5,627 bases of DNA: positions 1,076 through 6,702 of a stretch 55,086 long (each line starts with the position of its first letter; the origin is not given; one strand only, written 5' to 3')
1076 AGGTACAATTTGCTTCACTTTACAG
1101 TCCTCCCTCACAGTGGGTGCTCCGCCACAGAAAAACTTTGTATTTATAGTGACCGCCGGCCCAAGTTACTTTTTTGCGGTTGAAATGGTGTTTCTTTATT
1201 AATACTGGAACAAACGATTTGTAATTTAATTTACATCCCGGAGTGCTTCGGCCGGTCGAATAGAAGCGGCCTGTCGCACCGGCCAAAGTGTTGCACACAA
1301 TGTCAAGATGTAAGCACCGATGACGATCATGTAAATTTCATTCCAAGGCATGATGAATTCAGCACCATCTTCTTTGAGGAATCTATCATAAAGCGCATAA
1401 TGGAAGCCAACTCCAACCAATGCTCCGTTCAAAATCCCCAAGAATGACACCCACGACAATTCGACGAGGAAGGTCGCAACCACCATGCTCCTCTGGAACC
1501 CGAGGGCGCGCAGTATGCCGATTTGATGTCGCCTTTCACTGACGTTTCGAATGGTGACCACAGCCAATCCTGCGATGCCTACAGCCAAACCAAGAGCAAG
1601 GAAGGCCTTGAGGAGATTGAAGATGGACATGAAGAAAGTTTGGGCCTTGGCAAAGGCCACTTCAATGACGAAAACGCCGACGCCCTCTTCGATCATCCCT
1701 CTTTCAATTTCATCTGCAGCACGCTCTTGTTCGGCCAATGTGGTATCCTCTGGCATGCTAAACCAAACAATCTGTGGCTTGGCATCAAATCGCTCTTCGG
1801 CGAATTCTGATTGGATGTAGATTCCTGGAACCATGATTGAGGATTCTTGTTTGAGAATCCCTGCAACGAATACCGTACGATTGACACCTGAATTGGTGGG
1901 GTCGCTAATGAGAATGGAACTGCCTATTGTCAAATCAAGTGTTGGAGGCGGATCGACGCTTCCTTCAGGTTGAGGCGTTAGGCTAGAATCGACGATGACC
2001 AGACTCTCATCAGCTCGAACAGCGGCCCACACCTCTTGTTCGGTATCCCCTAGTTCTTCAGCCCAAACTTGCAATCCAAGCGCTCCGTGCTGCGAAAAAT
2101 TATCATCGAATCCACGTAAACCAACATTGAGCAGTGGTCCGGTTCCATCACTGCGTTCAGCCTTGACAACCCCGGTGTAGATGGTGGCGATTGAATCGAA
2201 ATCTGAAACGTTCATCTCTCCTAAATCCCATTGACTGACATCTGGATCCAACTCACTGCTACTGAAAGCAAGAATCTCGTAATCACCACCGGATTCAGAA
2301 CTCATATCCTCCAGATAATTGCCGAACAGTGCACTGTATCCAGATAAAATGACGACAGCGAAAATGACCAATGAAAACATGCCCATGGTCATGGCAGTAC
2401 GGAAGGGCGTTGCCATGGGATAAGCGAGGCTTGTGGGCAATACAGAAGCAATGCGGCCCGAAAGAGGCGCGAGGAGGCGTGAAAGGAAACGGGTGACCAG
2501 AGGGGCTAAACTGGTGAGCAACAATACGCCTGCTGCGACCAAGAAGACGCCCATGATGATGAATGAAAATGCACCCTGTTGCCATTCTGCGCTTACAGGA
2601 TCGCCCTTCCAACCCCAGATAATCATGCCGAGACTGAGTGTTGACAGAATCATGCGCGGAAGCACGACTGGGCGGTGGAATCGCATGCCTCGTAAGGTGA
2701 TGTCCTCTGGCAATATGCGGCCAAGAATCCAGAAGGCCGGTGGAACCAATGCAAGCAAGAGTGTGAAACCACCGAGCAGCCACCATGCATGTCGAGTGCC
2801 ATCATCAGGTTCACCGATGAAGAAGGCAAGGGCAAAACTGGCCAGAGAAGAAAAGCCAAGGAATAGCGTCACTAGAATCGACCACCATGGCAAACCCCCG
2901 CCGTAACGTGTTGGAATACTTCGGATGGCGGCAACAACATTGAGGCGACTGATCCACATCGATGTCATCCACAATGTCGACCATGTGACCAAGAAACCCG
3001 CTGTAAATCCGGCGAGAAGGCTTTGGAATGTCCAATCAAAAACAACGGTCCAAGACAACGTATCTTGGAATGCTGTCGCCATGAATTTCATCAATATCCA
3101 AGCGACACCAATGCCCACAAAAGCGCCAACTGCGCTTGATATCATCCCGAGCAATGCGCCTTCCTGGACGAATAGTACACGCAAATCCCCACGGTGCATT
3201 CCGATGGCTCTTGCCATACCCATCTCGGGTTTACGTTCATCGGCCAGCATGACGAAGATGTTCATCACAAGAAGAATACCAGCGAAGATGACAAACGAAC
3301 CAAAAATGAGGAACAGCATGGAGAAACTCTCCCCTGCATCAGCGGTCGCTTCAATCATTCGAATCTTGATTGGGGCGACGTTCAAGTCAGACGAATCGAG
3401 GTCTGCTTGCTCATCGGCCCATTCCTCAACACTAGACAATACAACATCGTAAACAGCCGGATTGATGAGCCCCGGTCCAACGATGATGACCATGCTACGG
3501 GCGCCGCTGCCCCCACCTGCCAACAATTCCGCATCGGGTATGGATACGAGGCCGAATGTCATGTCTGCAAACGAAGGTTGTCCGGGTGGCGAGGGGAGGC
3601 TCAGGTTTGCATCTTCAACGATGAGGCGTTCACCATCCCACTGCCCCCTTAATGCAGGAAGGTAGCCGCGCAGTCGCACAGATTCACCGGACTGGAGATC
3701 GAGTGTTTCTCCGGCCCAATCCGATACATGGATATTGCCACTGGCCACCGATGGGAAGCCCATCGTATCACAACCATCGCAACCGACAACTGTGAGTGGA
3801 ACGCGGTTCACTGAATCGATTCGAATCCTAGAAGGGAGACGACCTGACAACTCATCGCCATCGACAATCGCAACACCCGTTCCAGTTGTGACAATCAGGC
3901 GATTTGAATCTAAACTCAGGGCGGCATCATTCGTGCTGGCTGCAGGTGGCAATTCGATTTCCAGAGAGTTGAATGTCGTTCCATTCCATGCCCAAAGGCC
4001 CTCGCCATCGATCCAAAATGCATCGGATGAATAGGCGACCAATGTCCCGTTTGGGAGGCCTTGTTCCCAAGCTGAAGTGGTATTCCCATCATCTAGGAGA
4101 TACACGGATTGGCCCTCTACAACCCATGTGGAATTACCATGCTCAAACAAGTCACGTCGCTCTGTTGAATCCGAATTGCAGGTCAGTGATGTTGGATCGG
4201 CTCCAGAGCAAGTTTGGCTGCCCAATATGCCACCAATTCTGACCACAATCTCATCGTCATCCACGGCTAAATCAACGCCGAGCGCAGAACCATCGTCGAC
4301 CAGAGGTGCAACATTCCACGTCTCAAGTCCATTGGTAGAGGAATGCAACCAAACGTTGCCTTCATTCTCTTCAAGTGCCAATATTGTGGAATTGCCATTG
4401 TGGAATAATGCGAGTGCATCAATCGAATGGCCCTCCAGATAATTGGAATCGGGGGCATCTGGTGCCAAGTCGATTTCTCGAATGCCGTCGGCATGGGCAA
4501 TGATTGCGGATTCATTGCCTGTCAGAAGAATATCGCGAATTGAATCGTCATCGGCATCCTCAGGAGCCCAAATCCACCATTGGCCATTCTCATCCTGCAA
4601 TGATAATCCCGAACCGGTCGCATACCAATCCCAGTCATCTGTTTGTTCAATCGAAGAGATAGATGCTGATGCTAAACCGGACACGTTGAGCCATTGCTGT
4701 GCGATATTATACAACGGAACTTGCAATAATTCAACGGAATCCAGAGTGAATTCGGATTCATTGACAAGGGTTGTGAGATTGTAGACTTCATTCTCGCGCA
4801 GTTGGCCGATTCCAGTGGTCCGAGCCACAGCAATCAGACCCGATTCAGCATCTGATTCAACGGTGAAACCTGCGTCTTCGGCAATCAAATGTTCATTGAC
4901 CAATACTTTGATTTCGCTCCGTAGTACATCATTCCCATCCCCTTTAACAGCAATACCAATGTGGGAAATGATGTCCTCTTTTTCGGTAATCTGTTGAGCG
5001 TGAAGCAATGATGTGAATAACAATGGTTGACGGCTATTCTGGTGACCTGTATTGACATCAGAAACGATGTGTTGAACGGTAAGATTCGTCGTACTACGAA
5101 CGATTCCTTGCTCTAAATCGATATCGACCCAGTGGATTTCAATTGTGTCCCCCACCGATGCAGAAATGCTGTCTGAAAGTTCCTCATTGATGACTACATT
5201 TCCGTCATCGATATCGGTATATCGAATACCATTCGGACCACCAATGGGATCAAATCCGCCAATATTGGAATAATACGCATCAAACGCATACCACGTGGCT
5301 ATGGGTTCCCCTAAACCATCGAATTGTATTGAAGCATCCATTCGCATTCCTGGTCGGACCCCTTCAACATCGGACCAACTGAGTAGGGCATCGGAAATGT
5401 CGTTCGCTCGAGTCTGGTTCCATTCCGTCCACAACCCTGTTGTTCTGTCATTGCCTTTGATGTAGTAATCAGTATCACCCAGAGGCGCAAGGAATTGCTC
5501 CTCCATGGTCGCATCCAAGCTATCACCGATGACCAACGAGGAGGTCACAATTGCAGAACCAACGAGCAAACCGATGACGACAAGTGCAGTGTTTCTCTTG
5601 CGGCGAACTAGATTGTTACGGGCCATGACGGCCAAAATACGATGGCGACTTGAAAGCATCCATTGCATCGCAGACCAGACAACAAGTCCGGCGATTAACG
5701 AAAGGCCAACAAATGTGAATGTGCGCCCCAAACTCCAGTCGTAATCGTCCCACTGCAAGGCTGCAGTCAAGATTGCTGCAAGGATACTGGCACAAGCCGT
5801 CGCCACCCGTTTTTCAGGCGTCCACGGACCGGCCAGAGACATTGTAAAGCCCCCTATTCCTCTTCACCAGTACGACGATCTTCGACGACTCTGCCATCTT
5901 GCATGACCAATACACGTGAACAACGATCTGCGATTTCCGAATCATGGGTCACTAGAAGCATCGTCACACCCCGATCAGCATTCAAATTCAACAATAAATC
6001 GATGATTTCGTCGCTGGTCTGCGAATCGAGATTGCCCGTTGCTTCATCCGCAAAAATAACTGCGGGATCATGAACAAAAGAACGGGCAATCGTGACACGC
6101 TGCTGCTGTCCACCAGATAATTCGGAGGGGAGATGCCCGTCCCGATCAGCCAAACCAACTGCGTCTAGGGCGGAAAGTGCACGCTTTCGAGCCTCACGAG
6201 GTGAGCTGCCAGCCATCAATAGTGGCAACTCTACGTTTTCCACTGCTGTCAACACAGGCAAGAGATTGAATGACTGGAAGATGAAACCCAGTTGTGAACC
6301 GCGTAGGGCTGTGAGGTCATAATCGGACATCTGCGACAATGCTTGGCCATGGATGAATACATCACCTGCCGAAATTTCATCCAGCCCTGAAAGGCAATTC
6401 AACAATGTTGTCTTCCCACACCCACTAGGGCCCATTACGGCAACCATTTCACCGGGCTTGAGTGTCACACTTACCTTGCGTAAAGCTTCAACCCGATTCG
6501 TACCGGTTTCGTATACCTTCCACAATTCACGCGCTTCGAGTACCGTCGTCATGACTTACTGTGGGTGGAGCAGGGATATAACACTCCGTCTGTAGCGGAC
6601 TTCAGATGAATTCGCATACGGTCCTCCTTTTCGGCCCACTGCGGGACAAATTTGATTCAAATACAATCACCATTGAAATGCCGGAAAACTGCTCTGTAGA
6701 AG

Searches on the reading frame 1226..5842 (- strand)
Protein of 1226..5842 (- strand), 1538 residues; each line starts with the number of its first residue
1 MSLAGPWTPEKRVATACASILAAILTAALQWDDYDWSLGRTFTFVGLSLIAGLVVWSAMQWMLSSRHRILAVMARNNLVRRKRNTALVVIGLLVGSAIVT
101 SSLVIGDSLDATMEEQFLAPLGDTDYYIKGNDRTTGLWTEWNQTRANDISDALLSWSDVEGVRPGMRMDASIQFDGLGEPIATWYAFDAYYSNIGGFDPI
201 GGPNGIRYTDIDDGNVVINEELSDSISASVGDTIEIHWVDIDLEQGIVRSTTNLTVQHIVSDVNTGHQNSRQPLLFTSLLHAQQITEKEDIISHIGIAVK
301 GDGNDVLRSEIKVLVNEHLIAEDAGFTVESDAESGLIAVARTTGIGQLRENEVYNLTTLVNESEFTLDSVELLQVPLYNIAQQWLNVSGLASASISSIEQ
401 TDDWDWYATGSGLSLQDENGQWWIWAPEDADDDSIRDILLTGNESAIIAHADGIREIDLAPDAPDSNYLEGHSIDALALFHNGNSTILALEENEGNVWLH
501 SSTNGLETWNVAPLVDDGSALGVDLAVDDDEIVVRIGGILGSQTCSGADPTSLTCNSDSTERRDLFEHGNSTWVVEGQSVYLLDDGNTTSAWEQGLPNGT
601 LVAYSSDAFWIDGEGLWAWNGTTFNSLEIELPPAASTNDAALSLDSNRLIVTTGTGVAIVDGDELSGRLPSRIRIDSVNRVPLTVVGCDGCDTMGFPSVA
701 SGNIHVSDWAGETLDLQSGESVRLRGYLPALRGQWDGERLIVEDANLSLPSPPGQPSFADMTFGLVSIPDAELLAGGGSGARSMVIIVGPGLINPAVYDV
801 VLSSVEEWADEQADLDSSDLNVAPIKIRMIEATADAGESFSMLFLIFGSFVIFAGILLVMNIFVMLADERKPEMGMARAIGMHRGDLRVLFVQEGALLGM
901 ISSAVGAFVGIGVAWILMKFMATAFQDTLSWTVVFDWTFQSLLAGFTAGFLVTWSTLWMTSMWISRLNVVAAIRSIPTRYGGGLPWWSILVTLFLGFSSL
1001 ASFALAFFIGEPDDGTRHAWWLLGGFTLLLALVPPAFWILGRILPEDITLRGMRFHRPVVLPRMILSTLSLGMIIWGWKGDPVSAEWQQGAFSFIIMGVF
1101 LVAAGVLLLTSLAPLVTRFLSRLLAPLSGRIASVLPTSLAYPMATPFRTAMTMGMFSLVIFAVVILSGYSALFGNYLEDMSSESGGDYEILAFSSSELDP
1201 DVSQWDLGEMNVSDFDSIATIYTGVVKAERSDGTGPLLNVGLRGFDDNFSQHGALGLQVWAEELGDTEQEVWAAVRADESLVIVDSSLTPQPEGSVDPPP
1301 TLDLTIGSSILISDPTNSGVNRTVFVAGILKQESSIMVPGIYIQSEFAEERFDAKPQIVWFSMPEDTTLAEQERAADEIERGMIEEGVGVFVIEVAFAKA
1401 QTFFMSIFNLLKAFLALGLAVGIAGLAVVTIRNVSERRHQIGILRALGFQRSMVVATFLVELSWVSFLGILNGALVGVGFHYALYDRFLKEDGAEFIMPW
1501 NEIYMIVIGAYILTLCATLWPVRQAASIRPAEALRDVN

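Call 6: search_protein_families(library=pfam, proteins=[window:1226-5842:-], max_evalue=0.001)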
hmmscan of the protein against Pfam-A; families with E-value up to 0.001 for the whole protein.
window:1226-5842:- (1538 aa): 2 families
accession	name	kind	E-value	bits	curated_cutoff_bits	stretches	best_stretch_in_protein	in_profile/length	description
PF02687.27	FtsX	-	3e-31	108.4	25.5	2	1413-1528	2-118/120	FtsX-like permease C-terminal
PF12704.14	MacB_PCD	-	1.6e-10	42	27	1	85-262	1-156/207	MacB-like periplasmic core domain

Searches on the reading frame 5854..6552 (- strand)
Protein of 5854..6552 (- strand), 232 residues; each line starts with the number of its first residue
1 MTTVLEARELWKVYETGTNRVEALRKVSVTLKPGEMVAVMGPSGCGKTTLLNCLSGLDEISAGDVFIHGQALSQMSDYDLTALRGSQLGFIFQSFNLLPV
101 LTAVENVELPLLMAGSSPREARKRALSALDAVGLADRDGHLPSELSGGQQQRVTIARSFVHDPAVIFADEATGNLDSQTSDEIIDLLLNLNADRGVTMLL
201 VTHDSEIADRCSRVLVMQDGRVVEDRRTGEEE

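Call 6: search_protein_families(library=pfam, proteins=[window:5854-6552:-], max_evalue=0.001)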
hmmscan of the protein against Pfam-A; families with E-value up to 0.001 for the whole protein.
window:5854-6552:- (232 aa): 5 families
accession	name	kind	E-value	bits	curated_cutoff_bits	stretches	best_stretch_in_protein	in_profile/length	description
PF00005.33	ABC_tran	-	2.6e-32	112.7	25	1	24-172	1-136/137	ABC transporter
PF13401.12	AAA_22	-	9e-06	26.5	27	1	35-207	6-126/130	AAA domain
PF03193.22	RsgA_GTPase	-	1.3e-05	25.5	30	1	12-65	85-137/174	RsgA GTPase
PF13191.12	AAA_16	-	0.00022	22.2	32.6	1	33-190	24-158/167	AAA ATPase domain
PF13481.12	AAA_25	-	0.00077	19.6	27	0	31-51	30-50/195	AAA domain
